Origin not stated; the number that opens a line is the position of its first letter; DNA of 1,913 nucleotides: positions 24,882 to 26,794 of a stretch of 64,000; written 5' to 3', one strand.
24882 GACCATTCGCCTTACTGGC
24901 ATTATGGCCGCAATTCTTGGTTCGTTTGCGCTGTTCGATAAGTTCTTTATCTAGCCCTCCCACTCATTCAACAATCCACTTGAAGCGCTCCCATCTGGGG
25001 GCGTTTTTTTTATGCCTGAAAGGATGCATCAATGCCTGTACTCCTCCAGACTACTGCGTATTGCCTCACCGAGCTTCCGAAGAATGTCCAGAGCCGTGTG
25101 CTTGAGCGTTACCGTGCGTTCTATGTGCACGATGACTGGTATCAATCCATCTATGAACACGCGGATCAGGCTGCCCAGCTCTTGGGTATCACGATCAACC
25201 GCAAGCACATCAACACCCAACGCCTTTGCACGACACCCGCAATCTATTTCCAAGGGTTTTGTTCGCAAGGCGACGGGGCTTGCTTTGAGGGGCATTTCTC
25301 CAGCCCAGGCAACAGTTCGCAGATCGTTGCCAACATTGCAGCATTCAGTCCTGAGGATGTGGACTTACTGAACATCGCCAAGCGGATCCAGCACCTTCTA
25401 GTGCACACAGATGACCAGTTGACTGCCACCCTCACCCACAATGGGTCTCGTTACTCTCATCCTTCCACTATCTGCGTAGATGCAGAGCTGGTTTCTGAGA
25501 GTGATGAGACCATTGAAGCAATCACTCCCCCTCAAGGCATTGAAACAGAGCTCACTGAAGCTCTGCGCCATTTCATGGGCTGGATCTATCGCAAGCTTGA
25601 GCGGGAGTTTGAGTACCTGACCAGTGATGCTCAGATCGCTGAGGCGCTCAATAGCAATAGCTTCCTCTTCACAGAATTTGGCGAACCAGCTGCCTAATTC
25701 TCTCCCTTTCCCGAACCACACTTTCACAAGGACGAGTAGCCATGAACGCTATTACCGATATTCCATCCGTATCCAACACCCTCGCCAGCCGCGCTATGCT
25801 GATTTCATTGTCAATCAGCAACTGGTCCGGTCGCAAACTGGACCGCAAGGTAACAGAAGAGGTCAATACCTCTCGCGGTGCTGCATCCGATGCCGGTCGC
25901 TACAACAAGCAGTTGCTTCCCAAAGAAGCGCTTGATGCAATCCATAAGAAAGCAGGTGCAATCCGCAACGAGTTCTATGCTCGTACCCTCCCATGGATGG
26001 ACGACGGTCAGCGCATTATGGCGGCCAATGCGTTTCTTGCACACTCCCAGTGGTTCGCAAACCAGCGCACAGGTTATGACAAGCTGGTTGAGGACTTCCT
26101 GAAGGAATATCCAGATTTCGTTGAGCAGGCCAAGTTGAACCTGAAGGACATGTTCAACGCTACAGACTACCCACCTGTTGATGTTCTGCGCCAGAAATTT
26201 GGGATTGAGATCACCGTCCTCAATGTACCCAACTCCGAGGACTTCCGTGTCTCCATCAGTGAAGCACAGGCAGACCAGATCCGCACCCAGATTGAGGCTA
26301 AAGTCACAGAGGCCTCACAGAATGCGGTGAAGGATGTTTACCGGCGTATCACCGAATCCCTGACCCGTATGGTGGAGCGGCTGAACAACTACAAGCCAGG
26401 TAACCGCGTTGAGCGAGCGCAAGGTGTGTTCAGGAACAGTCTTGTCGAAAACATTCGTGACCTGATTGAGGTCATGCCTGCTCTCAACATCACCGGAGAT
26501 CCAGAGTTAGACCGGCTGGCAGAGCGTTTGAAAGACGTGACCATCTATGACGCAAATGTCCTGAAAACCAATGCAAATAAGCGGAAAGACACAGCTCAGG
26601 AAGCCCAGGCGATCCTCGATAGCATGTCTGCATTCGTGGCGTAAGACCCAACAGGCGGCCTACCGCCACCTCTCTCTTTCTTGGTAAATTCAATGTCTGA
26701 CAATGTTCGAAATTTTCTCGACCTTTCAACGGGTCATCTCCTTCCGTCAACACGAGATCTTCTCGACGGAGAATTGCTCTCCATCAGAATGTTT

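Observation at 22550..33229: An ~11-kb cos-proximal, inward-transcribed operon: a possible first-injected 'leading region' in a temperate lambdoid phage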

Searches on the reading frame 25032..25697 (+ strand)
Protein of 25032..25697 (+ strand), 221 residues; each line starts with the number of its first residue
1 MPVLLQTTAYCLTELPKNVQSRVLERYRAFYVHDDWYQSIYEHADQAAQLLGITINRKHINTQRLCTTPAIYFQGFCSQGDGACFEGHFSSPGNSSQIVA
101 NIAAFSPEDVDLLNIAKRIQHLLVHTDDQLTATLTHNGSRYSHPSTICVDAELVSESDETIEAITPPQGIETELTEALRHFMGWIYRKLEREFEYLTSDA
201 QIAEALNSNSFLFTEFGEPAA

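Call 5: search_protein_families(library=pfam, proteins=[window:25032-25697:+], max_evalue=0.01)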
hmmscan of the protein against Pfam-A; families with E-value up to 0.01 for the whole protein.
window:25032-25697:+ (221 aa): 0 families

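Call 19: search_protein_families(library=phrogs, proteins=[window:25032-25697:+], max_evalue=0.001)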
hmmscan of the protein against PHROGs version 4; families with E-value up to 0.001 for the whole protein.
window:25032-25697:+ (221 aa): 1 family
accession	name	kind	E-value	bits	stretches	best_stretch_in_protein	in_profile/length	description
phrog_5162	-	unknown function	4.1e-23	83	1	10-216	10-194/201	-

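Call 22: search_dna_similar(query=window:25032-25697:+, collection=phages, mode=protein, max_rows=30, max_evalue=0.001)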
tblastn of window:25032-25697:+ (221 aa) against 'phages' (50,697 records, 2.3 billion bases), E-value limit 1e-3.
Records with a match: 65; places in all: 81; records where one place covers at least 80% of the query: 50.
Best place of each record, by identity: <60% 65.
By first word of the organism name: Acinetobacter 15; Caulobacter 14; Escherichia 10; Klebsiella 7; Pseudomonas 5; Salmonella 4; Bertelyvirus 2; Brevundimonas 2; Erwinia 2; Serratia 2; and 2 more.
By host as written in the record: Caulobacter vibrioides CB15 14; Klebsiella pneumoniae 4; Acinetobacter baumannii 4; - 4; Pseudomonas sp. 3; Escherichia sp. 3; Brevundimonas pondensis LVF1 2; Pseudomonas grimontii MBTL2-21 2; and 22 more.
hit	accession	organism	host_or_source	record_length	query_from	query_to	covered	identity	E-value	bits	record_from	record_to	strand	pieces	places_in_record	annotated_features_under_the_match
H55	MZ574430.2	Caulobacter phage C2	Caulobacter vibrioides CB15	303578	1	219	99%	35.9%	8e-31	124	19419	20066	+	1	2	right and left terminal repeat sequences and all genes contained ... | hypothetical protein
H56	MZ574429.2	Caulobacter phage C1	Caulobacter vibrioides CB15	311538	1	219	99%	35.9%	8e-31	124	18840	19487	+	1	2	right and left terminal repeat sequences and all genes contained ... | hypothetical protein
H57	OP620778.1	Bertelyvirus sp.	Caulobacter vibrioides CB15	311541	1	219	99%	35.9%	8e-31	124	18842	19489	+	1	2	right and left terminal repeat sequences and all genes contained ... | hypothetical protein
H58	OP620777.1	Bertelyvirus sp.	Caulobacter vibrioides CB15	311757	1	219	99%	35.9%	8e-31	124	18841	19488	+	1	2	right and left terminal repeat sequences and all genes contained ... | hypothetical protein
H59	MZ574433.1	Caulobacter phage RB23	Caulobacter vibrioides CB15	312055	1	219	99%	35.9%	8e-31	124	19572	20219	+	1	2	right and left terminal repeat sequences and all genes contained ... | hypothetical protein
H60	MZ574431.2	Caulobacter phage J4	Caulobacter vibrioides CB15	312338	1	219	99%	35.9%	8e-31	124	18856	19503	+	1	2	right and left terminal repeat sequences and all genes contained ... | hypothetical protein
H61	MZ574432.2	Caulobacter phage BL47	Caulobacter vibrioides CB15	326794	1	219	99%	35.0%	8e-30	121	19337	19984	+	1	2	right and left terminal repeat sequences and all genes contained ... | hypothetical protein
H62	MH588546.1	Caulobacter phage CcrBL9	Caulobacter vibrioides CB15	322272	1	219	99%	34.1%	8e-27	113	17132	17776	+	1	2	right and left terminal repeat sequences and all genes contained ... | hypothetical protein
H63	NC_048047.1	Caulobacter phage CcrBL9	Caulobacter vibrioides CB15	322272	1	219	99%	34.1%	8e-27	113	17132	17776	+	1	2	right and left terminal repeat sequences and all genes contained ... | hypothetical protein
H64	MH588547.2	Caulobacter phage CcrSC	Caulobacter vibrioides CB15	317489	1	219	99%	33.0%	3e-27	114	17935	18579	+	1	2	right and left terminal repeat sequences and all genes contained ... | hypothetical protein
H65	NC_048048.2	Caulobacter phage CcrSC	Caulobacter vibrioides CB15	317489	1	219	99%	33.0%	3e-27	114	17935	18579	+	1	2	right and left terminal repeat sequences and all genes contained ... | hypothetical protein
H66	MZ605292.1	Pseudomonas phage UAntarctica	Pseudomonas sp.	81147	4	213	95%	32.0%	2e-22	100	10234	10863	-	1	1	hypothetical protein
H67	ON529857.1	Brevundimonas phage vB_BpoS-Kikimora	Brevundimonas pondensis LVF1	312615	1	221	100%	30.4%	9e-20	93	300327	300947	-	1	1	hypothetical protein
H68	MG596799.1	Pseudomonas phage PMBT3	Pseudomonas grimontii MBTL2-21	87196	4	217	97%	30.8%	1e-21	98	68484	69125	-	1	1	hypothetical protein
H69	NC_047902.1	Pseudomonas phage PMBT3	Pseudomonas grimontii MBTL2-21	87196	4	217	97%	30.8%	1e-21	98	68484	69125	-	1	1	hypothetical protein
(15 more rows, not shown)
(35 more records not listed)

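Call 58: search_protein_families(library=padloc, proteins=[window:25032-25697:+], max_evalue=0.001)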
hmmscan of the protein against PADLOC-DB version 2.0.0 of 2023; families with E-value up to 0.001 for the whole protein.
window:25032-25697:+ (221 aa): 0 families

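Call 59: search_protein_families(library=ncbifam, proteins=[window:25032-25697:+], max_evalue=0.001)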
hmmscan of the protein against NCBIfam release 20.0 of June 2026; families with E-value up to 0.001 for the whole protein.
window:25032-25697:+ (221 aa): 0 families

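Call 103: search_dna_similar(query=window:25032-25697:+, collection=plasmids, mode=protein, max_rows=15, max_evalue=0.00001)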
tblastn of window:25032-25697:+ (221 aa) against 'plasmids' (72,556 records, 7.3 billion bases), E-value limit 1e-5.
Records with a match: 96; places in all: 104; records where one place covers at least 80% of the query: 93.
Best place of each record, by identity: <60% 96.
By first word of the organism name: Pseudosulfitobacter 33; Paracoccus 5; Sulfitobacter 4; Sphingobium 4; Ketogulonicigenium 4; Haematobacter 3; Shinella 3; Pukyongiella 2; Roseicitreum 2; Neotabrizicola 2; and 27 more.
By predicted mobility (MOB-suite, as given by PLSDB): non-mobilizable 50; conjugative 38; mobilizable 8.
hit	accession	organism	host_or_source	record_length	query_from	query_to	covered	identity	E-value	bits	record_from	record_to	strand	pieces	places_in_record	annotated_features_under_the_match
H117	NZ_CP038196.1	Paracoccus versutus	single cell,soil adjacent to the roots ...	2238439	1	218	99%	39.1%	2e-35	139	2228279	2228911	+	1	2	none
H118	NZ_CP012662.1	Frigidibacter mobilis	oil-production water,oil-production ...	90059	1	217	98%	38.3%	1e-35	139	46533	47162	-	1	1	antitoxin of toxin-antitoxin stability system | hypothetical protein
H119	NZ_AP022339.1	Mameliella alba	-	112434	1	217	98%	37.4%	3e-35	138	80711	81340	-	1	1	antitoxin of toxin-antitoxin stability system | hypothetical protein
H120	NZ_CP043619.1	Pukyongiella litopenaei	Penaeus vannamei (shrimp),cultured ...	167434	1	217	98%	37.4%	4e-34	135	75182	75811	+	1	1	antitoxin of toxin-antitoxin stability system | hypothetical protein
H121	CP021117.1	Aestuarium zhoushanense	pure culture,tidal flat sample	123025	1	217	98%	37.0%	1e-34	137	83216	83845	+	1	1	antitoxin of toxin-antitoxin stability system | hypothetical protein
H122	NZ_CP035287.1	Paracoccus versutus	whole organism,soil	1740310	1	218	99%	36.4%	3e-32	129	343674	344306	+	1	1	none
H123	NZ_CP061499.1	Roseicitreum antarcticum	Intertidal sediment,Sandy intertidal ...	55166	1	217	98%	36.5%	1e-34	136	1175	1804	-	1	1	antitoxin of toxin-antitoxin stability system | hypothetical protein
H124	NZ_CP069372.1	Neotabrizicola shimadae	microbial biofilm,biofilm, Nakabusa ...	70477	1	217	98%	36.5%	1e-34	136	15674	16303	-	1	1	antitoxin of toxin-antitoxin stability system | hypothetical protein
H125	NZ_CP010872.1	Actibacterium sp. EMB200-NS6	cell culture,oil contaminated tidal flat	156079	1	217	98%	36.5%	3e-34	135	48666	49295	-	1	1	hypothetical protein (x2)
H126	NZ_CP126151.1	Sagittula sp. MA-2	Cell culture,Coastal seawater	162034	1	217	98%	36.5%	7e-34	134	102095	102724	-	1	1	antitoxin of toxin-antitoxin stability system | hypothetical protein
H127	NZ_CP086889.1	Pseudosulfitobacter pseudonitzschiae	Skeletonema costatum,The surface ...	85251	1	217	98%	36.5%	3e-33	133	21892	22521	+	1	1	antitoxin of toxin-antitoxin stability system | hypothetical protein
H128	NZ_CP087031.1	Pseudosulfitobacter pseudonitzschiae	Mediolabrus comicus,The surface ...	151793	1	217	98%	36.5%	3e-33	133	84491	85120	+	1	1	antitoxin of toxin-antitoxin stability system | hypothetical protein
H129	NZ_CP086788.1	Pseudosulfitobacter pseudonitzschiae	Thalassiosira tenera,The surface ...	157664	1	217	98%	36.5%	3e-33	133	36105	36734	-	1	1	antitoxin of toxin-antitoxin stability system | hypothetical protein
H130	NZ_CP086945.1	Pseudosulfitobacter pseudonitzschiae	Skeletonema costatum,The surface ...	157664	1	217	98%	36.5%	3e-33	133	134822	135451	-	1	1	antitoxin of toxin-antitoxin stability system | hypothetical protein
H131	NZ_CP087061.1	Pseudosulfitobacter pseudonitzschiae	Mediolabrus comicus,The surface ...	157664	1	217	98%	36.5%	3e-33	133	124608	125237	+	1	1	antitoxin of toxin-antitoxin stability system | hypothetical protein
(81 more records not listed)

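Call 104: get_annotated_region(hit=H118, flank=9000)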
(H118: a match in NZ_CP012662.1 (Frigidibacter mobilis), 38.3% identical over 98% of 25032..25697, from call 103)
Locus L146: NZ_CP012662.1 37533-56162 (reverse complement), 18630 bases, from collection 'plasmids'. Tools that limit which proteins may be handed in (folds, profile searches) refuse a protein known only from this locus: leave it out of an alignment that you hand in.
description: Frigidibacter mobilis strain cai42 plasmid pcai42A, complete sequence
organism: Frigidibacter mobilis (NCBI taxid 1335048)
taxonomy: Bacteria; Pseudomonadota; Alphaproteobacteria; Rhodobacterales; Paracoccaceae; Frigidibacter; Frigidibacter mobilis
host: -; source: oil-production water,oil-production water; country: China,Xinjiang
typing (MOB-suite, as given by PLSDB): conjugative; replicon rep_cluster_231; relaxase MOBP; mating-pair formation MPF_T
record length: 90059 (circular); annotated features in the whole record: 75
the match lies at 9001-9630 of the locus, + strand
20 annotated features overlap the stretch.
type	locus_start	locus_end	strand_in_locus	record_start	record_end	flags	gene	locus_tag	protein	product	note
CDS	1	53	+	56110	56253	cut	-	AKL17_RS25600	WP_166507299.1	hypothetical protein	-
CDS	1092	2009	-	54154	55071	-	-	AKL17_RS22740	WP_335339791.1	ABC transporter permease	-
CDS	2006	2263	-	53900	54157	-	-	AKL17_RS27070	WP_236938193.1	hypothetical protein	-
CDS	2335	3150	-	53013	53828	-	-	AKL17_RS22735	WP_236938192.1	HlyD family efflux transporter periplasmic adaptor subunit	-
CDS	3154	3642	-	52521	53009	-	-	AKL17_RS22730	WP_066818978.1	cytochrome b/b6 domain-containing protein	-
CDS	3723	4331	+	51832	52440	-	-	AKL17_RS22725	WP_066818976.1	TetR family transcriptional regulator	-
CDS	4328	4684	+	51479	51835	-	-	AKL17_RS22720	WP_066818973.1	hypothetical protein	-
CDS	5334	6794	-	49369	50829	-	-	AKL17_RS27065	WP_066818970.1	hypothetical protein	-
CDS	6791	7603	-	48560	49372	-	-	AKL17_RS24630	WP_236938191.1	tyrosine-type recombinase/integrase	GO:0015074 - DNA integration [Evidence IEA]; GO:0006310 - DNA recombination [Evidence IEA]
CDS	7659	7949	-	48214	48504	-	-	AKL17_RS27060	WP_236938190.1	site-specific integrase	GO:0015074 - DNA integration [Evidence IEA]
CDS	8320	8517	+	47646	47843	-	-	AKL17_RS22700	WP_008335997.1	hypothetical protein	-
CDS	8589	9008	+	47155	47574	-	-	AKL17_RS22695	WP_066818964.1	hypothetical protein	-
CDS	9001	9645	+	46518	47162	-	-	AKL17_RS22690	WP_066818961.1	antitoxin of toxin-antitoxin stability system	-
CDS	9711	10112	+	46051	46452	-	-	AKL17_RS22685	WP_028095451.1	MbcA/ParS/Xre antitoxin family protein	-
CDS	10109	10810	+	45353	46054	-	-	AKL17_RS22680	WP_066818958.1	RES family NAD+ phosphorylase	-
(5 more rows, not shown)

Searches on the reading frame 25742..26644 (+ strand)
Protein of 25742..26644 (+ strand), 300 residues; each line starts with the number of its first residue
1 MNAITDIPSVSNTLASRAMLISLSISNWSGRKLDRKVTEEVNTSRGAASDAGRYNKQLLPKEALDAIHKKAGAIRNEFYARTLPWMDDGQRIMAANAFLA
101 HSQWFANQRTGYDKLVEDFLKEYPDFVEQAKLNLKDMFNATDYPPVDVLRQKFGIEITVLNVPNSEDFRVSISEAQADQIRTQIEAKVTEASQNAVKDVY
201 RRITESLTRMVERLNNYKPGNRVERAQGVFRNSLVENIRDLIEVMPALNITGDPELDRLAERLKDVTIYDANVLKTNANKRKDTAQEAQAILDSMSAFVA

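Call 5: search_protein_families(library=pfam, proteins=[window:25742-26644:+], max_evalue=0.01)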
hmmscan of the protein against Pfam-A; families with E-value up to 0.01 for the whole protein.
window:25742-26644:+ (300 aa): 1 family
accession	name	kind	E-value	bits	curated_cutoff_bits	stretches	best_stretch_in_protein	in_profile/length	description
PF11348.13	DUF3150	-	0.0045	16.8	24.9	0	110-202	95-191/257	Protein of unknown function (DUF3150)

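Call 19: search_protein_families(library=phrogs, proteins=[window:25742-26644:+], max_evalue=0.001)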
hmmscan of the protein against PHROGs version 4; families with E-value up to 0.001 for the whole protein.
window:25742-26644:+ (300 aa): 0 families

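Call 21: search_dna_similar(query=window:25742-26644:+, collection=phages, mode=protein, max_rows=30, max_evalue=0.001)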
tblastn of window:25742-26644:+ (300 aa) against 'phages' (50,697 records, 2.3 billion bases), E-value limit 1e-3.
Records with a match: 4; places in all: 4; records where one place covers at least 80% of the query: 4.
Best place of each record, by identity: <60% 4.
By first word of the organism name: Planktothrix 2; Synechococcus 1; Tunturiibacter 1.
By host as written in the record: Synechococcus sp. 1; - 1; Planktothricoides raciborskii 1; Tunturiibacter psychrotolerans X5P2 1.
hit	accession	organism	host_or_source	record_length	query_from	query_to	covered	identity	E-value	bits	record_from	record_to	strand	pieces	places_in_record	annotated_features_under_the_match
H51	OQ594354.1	Synechococcus phage MinM2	Synechococcus sp.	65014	1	292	97%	32.0%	3e-40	154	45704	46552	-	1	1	DUF3150 domain-containing protein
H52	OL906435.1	Planktothrix phage Pag-Yong1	Planktothrix agardhii FACHB-1261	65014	1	292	97%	32.0%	3e-40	154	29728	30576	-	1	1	hypothetical protein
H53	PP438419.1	Planktothrix phage Pra-JY27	Planktothricoides raciborskii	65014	1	292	97%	32.0%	3e-40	154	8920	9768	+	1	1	hypothetical protein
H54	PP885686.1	Tunturiibacter phage Tunturi_3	Tunturiibacter psychrotolerans X5P2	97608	53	299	82%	22.9%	9e-5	50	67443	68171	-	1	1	HNH endonuclease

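Call 23: get_annotated_region(hit=H53, flank=20000)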
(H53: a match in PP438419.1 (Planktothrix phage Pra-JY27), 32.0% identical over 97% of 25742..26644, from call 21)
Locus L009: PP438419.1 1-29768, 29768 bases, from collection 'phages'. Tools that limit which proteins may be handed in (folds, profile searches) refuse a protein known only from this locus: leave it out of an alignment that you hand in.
description: Planktothrix phage Pra-JY27, complete genome.
organism: Planktothrix phage Pra-JY27 (NCBI taxid 3128154)
taxonomy: Viruses; Duplodnaviria; Heunggongvirae; Uroviricota; Caudoviricetes
host: Planktothricoides raciborskii; source: China; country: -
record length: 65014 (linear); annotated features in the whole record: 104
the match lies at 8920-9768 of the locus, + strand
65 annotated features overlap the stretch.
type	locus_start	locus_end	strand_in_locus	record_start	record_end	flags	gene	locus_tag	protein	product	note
CDS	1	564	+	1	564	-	-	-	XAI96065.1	hypothetical protein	-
CDS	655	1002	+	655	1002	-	-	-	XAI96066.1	hypothetical protein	-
CDS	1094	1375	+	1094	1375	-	-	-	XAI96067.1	hypothetical protein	-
CDS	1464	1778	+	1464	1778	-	-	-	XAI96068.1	hypothetical protein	-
CDS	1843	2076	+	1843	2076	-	-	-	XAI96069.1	hypothetical protein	-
CDS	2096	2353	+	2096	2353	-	-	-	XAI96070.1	hypothetical protein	-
CDS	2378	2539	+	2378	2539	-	-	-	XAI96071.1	hypothetical protein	-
CDS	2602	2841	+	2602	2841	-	-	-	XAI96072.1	hypothetical protein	-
CDS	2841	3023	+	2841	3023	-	-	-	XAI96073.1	hypothetical protein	-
CDS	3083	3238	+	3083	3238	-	-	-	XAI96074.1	hypothetical protein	-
CDS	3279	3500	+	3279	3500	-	-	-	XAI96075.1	hypothetical protein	-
CDS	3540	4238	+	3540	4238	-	-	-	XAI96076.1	hypothetical protein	-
CDS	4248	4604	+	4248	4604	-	-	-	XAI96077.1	hypothetical protein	-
CDS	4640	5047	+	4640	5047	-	-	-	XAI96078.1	hypothetical protein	-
CDS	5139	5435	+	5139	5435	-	-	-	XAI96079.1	hypothetical protein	-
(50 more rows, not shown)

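Call 41: search_dna_similar(query=window:25742-26644:+, collection=plasmids, mode=protein, max_rows=25, max_evalue=0.001)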
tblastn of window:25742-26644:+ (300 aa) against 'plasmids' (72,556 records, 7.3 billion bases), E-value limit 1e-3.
Records with a match: 60; places in all: 60; records where one place covers at least 80% of the query: 58.
Best place of each record, by identity: <60% 60.
By first word of the organism name: Burkholderia 27; Paraburkholderia 9; Cupriavidus 8; Caballeronia 4; Variovorax 4; Ralstonia 3; Rhodovastum 2; Simplicispira 1; Robbsia 1; Candidatus 1.
By predicted mobility (MOB-suite, as given by PLSDB): conjugative 29; non-mobilizable 20; mobilizable 11.
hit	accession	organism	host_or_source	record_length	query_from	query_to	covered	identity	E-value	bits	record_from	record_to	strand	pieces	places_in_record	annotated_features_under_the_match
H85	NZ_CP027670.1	Simplicispira suum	cell culture,Dust collector of pigpen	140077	14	299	95%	36.0%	6e-51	187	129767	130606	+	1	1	hypothetical protein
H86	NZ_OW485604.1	Rhodovastum atsumiense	-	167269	14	300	96%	35.1%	3e-50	185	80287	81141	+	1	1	hypothetical protein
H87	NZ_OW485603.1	Rhodovastum atsumiense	-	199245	14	300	96%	35.1%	7e-50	184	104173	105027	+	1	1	hypothetical protein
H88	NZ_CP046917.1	Paraburkholderia acidisoli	cell culture,forest soil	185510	4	300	99%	31.3%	6e-38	149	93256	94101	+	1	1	hypothetical protein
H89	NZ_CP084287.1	Caballeronia zhejiangensis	Anasa tristis,Cell culture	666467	2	300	100%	30.8%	2e-37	147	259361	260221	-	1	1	hypothetical protein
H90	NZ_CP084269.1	Caballeronia sp. Lep1P3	Leptoglossus zonatus,Cell culture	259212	4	300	99%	31.0%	3e-37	147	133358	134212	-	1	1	hypothetical protein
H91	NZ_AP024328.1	Caballeronia sp. NK8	-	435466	4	300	99%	31.0%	4e-37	147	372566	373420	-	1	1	hypothetical protein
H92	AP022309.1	Burkholderia sp. SFA1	-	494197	4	300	99%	31.0%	5e-37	147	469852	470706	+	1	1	hypothetical protein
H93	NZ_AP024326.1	Caballeronia sp. NK8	-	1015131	4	300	99%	31.0%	5e-37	147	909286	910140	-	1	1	record has no annotation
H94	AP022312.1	Burkholderia sp. SFA1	-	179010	6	300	98%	31.2%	6e-37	146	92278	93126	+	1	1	hypothetical protein (x2)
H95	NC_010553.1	Burkholderia ambifaria MC40-6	-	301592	14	300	96%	31.7%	7e-35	140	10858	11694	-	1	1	hypothetical protein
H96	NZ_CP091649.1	Burkholderia aenigmatica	-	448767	14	300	96%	31.7%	1e-34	140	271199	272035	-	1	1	hypothetical protein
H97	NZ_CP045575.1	Burkholderia gladioli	Oryza sativa,Cell culture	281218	14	300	96%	31.4%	3e-37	147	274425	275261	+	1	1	hypothetical protein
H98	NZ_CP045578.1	Burkholderia gladioli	Oryza sativa,Cell culture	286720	14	300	96%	31.4%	3e-37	147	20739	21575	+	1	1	hypothetical protein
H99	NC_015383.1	Burkholderia gladioli BSR3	-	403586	14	300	96%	31.4%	4e-37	147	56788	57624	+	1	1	hypothetical protein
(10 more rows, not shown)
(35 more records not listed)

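Call 44: get_annotated_region(hit=H86, flank=10000)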
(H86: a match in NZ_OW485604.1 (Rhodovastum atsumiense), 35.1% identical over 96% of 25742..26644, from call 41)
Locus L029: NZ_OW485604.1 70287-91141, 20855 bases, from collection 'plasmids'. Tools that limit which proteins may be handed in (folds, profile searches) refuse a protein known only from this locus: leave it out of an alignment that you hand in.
description: Rhodovastum atsumiense strain G2-11 plasmid RHOApc
organism: Rhodovastum atsumiense (NCBI taxid 504468)
taxonomy: Bacteria; Pseudomonadota; Alphaproteobacteria; Rhodospirillales; Acetobacteraceae; Rhodovastum; Rhodovastum atsumiense
host: -; source: -; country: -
typing (MOB-suite, as given by PLSDB): non-mobilizable
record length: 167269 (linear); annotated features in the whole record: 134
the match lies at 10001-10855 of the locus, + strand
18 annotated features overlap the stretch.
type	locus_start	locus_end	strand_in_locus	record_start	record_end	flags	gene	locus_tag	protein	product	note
CDS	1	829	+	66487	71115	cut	-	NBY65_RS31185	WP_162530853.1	PAS domain-containing protein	-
CDS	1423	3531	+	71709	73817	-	-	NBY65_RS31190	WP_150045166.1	PAS domain-containing protein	-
CDS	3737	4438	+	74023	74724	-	-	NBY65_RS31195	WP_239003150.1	IS6 family transposase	-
CDS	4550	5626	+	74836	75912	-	-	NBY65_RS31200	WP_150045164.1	IS630 family transposase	-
CDS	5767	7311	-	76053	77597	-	-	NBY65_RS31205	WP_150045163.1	Fic family protein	-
CDS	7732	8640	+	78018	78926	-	-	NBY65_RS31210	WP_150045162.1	DUF3991 and toprim domain-containing protein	-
CDS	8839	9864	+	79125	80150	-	-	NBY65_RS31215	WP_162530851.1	AAA family ATPase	-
CDS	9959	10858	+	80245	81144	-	-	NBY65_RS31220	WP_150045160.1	hypothetical protein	-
CDS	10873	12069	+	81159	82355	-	-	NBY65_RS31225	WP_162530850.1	VWA-like domain-containing protein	-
CDS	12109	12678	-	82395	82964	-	-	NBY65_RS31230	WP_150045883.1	hypothetical protein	-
CDS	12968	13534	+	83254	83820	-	-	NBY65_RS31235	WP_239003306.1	hypothetical protein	-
CDS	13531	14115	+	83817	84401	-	-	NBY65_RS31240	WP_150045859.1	AAA family ATPase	-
CDS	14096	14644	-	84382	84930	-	-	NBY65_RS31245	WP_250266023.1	hypothetical protein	-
CDS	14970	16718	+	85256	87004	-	-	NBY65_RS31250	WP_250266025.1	ParB/RepB/Spo0J family partition protein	GO:0007059 - chromosome segregation [Evidence IEA]; GO:0000910 - cytokinesis [Evidence IEA]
CDS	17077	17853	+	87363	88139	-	-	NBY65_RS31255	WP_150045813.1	MOSC domain-containing protein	-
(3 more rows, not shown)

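Call 45: get_annotated_region(hit=H95, flank=10000)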
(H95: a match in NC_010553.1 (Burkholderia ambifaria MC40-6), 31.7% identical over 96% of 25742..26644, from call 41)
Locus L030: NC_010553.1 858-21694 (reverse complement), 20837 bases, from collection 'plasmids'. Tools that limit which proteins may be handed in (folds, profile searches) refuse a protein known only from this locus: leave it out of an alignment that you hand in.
description: Burkholderia ambifaria MC40-6 plasmid pBMC401, complete sequence
organism: Burkholderia ambifaria MC40-6 (NCBI taxid 398577)
taxonomy: Bacteria; Pseudomonadota; Betaproteobacteria; Burkholderiales; Burkholderiaceae; Burkholderia; Burkholderia ambifaria; Burkholderia ambifaria MC40-6
host: -; source: -; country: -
typing (MOB-suite, as given by PLSDB): conjugative; replicon rep_cluster_526; relaxase MOBP; mating-pair formation MPF_T
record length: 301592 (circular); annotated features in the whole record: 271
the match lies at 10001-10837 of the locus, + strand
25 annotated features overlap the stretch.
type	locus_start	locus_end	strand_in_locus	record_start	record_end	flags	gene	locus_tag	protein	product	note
CDS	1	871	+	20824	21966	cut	-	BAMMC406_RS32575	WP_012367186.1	PRTRC system protein F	-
CDS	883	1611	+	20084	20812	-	-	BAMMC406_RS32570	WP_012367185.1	PRTRC system protein B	-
CDS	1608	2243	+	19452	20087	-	-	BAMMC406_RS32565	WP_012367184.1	PRTRC system protein A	-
CDS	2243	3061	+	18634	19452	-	-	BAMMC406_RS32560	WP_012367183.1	PRTRC system ThiF family protein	-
CDS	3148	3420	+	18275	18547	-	-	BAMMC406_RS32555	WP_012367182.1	hypothetical protein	-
CDS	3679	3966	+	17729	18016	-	-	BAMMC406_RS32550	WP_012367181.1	hypothetical protein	-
CDS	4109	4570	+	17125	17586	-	-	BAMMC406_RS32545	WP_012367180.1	membrane protein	-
CDS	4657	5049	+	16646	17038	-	-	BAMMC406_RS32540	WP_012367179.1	hypothetical protein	-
CDS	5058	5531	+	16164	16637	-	-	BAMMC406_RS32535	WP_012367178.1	hypothetical protein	-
CDS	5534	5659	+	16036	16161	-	-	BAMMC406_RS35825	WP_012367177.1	hypothetical protein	-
CDS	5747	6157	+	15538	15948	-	-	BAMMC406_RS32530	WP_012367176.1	hypothetical protein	-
CDS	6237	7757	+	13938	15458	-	-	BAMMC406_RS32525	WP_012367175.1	hypothetical protein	-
CDS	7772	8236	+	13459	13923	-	-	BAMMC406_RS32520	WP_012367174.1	hypothetical protein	-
CDS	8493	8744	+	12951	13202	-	-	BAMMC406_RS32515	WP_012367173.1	DUF3717 domain-containing protein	-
CDS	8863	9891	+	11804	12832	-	-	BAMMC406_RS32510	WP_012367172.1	ATP-binding protein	-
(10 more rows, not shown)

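Call 58: search_protein_families(library=padloc, proteins=[window:25742-26644:+], max_evalue=0.001)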
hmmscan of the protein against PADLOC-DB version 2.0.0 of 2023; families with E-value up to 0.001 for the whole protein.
window:25742-26644:+ (300 aa): 0 families

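Call 59: search_protein_families(library=ncbifam, proteins=[window:25742-26644:+], max_evalue=0.001)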
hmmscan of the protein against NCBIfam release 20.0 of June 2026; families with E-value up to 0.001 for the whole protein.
window:25742-26644:+ (300 aa): 0 families
